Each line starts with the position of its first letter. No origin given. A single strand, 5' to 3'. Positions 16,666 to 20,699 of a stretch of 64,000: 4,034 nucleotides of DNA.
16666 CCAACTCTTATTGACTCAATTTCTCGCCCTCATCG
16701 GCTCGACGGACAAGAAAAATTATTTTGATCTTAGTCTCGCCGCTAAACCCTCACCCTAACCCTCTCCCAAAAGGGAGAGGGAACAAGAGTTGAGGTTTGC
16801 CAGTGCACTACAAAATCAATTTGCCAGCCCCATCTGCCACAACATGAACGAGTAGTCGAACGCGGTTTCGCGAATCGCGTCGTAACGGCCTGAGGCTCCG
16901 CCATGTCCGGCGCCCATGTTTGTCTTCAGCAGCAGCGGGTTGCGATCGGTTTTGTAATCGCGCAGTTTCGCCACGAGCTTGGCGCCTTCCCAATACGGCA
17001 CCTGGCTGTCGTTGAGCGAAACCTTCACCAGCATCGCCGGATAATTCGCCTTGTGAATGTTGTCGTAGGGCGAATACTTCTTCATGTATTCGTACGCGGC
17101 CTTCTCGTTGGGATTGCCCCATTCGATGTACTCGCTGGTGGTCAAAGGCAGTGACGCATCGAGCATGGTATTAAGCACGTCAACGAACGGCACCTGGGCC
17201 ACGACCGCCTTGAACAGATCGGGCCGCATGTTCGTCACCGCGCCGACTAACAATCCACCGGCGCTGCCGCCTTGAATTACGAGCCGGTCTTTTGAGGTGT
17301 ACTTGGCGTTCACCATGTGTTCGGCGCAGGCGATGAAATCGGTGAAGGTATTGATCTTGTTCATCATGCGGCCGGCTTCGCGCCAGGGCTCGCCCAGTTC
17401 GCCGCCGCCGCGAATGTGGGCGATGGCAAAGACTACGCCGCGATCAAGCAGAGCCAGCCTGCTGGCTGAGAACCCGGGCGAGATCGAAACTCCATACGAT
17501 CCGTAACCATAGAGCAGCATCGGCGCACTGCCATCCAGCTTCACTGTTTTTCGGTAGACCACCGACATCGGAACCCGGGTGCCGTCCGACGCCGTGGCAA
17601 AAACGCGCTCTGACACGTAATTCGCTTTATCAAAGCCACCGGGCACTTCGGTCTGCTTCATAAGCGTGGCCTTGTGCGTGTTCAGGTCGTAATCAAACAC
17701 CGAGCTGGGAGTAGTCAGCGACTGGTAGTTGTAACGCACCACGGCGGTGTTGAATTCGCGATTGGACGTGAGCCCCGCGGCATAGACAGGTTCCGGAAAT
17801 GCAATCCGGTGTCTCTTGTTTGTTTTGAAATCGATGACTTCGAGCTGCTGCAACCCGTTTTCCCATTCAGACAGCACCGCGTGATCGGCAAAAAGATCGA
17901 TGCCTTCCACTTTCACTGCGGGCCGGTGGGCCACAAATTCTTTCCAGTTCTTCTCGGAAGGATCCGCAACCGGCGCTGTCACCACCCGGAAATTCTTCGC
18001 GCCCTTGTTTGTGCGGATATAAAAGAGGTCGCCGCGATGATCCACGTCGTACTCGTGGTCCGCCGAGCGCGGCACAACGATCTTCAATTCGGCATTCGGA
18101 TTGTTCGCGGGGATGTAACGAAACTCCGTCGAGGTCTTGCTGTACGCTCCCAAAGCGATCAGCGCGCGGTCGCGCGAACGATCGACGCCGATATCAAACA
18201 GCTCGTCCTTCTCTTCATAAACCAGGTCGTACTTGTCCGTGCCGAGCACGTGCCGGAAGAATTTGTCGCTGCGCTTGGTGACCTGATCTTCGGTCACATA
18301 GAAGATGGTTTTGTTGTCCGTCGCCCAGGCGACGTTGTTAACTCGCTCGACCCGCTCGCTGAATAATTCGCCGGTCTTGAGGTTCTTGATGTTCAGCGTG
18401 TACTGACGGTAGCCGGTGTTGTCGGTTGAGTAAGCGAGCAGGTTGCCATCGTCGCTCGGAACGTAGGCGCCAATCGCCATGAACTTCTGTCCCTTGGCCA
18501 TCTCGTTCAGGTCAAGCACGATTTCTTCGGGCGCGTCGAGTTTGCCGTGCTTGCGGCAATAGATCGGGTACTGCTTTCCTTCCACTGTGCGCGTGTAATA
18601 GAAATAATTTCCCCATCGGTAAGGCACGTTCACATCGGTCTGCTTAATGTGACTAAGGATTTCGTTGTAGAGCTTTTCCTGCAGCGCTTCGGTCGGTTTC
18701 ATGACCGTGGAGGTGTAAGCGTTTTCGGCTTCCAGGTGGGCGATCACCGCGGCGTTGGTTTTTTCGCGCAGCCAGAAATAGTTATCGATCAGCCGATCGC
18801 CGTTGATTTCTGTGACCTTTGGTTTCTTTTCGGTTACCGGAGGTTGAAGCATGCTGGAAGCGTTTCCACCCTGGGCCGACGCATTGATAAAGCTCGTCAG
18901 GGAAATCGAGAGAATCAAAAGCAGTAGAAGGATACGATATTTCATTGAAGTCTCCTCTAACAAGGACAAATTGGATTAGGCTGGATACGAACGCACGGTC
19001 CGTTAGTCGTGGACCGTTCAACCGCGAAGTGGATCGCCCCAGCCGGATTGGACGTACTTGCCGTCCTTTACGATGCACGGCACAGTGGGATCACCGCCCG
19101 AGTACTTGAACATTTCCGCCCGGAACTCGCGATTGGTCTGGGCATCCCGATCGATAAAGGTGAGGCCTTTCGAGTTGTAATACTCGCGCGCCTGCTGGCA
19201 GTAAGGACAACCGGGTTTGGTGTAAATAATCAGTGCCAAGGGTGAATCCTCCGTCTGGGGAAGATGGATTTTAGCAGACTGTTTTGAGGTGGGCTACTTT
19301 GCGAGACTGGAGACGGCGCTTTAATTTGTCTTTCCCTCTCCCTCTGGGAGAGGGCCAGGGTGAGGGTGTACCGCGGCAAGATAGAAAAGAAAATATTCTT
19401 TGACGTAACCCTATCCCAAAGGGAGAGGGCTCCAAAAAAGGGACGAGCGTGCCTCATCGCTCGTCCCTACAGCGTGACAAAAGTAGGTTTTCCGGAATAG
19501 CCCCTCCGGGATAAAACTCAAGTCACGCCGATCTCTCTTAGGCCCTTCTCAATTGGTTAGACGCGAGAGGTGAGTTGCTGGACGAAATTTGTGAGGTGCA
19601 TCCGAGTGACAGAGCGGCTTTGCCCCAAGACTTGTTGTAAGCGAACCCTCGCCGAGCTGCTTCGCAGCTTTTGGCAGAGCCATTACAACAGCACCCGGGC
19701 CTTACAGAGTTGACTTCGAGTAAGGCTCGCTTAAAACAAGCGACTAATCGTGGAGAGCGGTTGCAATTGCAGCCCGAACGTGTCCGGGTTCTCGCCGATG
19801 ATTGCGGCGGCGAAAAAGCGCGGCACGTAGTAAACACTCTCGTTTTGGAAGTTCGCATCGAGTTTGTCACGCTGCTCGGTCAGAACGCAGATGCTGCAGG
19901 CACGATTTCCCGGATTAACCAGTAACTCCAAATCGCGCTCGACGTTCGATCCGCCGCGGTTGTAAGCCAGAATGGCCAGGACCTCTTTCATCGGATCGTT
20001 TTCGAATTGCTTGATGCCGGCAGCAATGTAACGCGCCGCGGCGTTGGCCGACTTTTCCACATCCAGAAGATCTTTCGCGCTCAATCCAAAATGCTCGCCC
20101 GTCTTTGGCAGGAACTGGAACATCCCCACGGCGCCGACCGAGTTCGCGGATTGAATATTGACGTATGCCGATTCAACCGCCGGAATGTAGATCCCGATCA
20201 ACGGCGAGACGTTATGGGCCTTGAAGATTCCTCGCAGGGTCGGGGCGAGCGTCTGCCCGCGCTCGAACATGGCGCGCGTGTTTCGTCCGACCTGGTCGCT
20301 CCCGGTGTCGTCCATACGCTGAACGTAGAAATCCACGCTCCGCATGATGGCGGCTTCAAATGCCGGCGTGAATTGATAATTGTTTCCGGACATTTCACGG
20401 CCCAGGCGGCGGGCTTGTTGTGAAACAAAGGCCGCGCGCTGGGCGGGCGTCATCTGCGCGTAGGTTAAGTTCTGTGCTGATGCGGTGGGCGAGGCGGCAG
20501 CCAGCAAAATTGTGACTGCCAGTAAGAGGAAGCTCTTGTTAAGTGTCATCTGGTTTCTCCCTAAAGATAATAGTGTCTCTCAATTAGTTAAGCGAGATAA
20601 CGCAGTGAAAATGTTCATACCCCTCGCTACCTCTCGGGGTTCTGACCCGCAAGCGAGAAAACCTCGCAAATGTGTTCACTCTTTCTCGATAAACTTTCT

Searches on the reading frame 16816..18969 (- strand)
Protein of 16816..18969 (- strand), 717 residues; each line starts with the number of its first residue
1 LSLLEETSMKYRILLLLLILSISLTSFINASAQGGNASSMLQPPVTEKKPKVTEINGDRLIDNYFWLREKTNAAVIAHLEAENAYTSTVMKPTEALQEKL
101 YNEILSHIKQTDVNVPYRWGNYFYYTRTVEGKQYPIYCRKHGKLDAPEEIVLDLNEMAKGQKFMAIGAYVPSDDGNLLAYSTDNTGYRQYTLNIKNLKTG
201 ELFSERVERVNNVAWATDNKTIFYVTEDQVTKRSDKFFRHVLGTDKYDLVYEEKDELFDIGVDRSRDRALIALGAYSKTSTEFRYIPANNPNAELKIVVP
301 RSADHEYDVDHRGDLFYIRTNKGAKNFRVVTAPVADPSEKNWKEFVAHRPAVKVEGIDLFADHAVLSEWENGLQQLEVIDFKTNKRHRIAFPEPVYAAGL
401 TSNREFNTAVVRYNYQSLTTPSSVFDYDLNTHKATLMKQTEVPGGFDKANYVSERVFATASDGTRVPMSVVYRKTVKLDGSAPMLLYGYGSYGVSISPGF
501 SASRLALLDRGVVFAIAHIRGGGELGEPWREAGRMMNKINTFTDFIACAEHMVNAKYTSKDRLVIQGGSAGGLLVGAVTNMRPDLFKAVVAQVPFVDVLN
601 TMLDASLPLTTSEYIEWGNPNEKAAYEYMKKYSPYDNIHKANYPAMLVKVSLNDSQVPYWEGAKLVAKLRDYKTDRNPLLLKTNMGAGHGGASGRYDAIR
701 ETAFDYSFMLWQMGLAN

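Call 80: search_protein_families(library=pfam, proteins=[window:16816-18969:-], max_evalue=0.00001)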
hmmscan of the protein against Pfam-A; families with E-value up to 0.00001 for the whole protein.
window:16816-18969:- (717 aa): 2 families
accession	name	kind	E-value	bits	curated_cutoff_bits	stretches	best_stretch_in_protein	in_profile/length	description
PF02897.21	Peptidase_S9_N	-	1.8e-110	370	24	1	44-439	2-413/414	Prolyl oligopeptidase, N-terminal beta-propeller domain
PF00326.27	Peptidase_S9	-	3.9e-69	232.8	22.6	1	499-714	2-211/213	Prolyl oligopeptidase family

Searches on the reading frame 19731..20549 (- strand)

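Call 80: search_protein_families(library=pfam, proteins=[window:19731-20549:-], max_evalue=0.00001)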
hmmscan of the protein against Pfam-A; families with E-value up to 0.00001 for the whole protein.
window:19731-20549:- (272 aa): 1 family
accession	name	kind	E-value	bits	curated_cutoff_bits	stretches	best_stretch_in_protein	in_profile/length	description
PF01464.25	SLT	-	1.4e-14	54.1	21.3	1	112-207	10-105/117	Transglycosylase SLT domain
